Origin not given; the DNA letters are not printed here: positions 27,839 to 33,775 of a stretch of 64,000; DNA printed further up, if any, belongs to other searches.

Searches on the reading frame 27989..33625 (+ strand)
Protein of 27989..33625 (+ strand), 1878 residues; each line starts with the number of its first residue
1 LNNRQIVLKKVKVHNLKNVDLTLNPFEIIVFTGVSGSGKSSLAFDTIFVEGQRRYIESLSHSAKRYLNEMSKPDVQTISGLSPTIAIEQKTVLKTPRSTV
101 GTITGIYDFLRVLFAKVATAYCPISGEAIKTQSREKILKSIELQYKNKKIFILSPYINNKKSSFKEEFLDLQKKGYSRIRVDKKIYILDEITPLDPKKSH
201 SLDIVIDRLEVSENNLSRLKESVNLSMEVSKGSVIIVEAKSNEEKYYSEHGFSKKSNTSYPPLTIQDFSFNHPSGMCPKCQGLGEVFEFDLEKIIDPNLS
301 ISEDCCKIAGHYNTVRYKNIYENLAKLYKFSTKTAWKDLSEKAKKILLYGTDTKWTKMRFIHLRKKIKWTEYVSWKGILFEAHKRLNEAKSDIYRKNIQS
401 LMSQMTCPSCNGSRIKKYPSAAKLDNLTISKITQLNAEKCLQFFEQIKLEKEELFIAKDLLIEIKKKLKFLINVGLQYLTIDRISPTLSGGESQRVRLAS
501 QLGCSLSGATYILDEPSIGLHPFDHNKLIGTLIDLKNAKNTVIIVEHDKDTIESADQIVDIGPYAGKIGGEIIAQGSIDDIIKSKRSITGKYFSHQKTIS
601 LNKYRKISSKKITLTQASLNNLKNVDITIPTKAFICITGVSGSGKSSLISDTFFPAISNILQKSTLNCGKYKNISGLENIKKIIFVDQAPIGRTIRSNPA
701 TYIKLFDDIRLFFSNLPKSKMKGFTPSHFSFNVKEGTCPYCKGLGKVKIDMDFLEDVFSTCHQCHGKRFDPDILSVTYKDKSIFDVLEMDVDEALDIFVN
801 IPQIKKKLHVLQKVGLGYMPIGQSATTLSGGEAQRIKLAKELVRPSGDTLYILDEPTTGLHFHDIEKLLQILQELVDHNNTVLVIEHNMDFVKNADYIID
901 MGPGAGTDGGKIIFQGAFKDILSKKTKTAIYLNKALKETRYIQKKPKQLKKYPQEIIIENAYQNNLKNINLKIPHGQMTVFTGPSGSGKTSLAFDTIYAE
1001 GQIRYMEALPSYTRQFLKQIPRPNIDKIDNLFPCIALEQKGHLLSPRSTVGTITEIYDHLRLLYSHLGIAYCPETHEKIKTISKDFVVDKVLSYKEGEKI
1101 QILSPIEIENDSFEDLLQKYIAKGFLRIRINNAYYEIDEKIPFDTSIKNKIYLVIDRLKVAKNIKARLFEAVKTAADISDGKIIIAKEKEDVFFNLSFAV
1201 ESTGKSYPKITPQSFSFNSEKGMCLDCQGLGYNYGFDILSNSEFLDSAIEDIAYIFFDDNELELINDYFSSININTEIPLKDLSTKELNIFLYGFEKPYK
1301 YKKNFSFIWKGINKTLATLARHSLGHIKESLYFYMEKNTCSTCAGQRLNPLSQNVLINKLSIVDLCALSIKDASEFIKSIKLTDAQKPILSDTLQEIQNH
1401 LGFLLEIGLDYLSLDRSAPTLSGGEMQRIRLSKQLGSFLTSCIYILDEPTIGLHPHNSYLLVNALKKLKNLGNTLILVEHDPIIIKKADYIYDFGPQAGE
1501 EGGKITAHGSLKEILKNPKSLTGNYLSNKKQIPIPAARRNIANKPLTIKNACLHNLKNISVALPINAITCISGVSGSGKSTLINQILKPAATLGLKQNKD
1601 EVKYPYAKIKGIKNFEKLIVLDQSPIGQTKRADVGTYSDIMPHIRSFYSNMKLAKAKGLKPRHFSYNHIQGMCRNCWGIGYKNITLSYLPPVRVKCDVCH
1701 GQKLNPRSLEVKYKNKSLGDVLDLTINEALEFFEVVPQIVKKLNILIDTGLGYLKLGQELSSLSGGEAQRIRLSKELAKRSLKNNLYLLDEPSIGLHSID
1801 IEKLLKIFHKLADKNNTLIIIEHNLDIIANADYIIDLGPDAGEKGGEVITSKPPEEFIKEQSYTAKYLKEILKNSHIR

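Call 64: search_protein_families(library=ncbifam, proteins=[window:27989-33625:+], max_evalue=0.00001)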
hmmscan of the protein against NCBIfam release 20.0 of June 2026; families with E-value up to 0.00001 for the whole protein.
window:27989-33625:+ (1878 aa): 178 families (the best 25 are shown)
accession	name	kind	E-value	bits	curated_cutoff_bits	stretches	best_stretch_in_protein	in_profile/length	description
NF001503.0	PRK00349.1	equivalog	0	2211.5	1147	2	3-937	3-942/943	excinuclease ABC subunit UvrA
TIGR00630.1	uvra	equivalog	0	2181.3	729.8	2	6-919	2-921/924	excinuclease ABC subunit UvrA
NF001885.0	PRK00635.1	equivalog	0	1447.5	3054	2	5-1395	5-1366/1809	excinuclease ABC subunit A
TIGR02857.1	CydD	equivalog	7.8e-69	233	435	4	810-901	440-529/529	thiol reductant ABC exporter subunit CydD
TIGR03608.1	L_ocin_972_ABC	subfamily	4.3e-68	228.8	254.85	4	803-901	111-206/206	putative bacteriocin export ABC transporter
TIGR04521.1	ECF_ATPase_2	equivalog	1e-64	218.3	330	4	809-929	126-240/279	energy-coupling factor transporter ATPase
NF040873.1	AztA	equivalog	3.9e-62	209.2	220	4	810-899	103-189/191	zinc ABC transporter ATP-binding protein AztA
NF010068.0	PRK13548.1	equivalog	6.3e-57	192.6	261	4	822-933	132-242/261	heme ABC transporter ATP-binding protein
TIGR04520.1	ECF_ATPase_1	equivalog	1.6e-54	185.2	315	4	809-927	119-229/269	energy-coupling factor transporter ATPase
TIGR02673.1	FtsE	equivalog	4.1e-53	180.2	264.85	2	805-895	115-203/214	cell division ATP-binding protein FtsE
TIGR00972.1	3a0107s01c2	equivalog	1.5e-52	178.4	343.2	4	822-928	139-239/248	phosphate ABC transporter ATP-binding protein PstB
NF008379.0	PRK11174.1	equivalog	1.7e-50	172.3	684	2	798-929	458-578/588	heme ABC transporter permease/ATP-binding protein CydD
NF010170.0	PRK13651.1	equivalog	8.9e-48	162.8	432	4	808-925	146-256/308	cobalt transporter ATP-binding subunit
TIGR02315.1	ABC_phnC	equivalog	1.2e-46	159.1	266.1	1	803-925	122-237/243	phosphonate ABC transporter ATP-binding protein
NF010155.0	PRK13634.1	equivalog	1.8e-46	158.7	413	3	467-616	125-267/290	energy-coupling factor ABC transporter ATP-binding protein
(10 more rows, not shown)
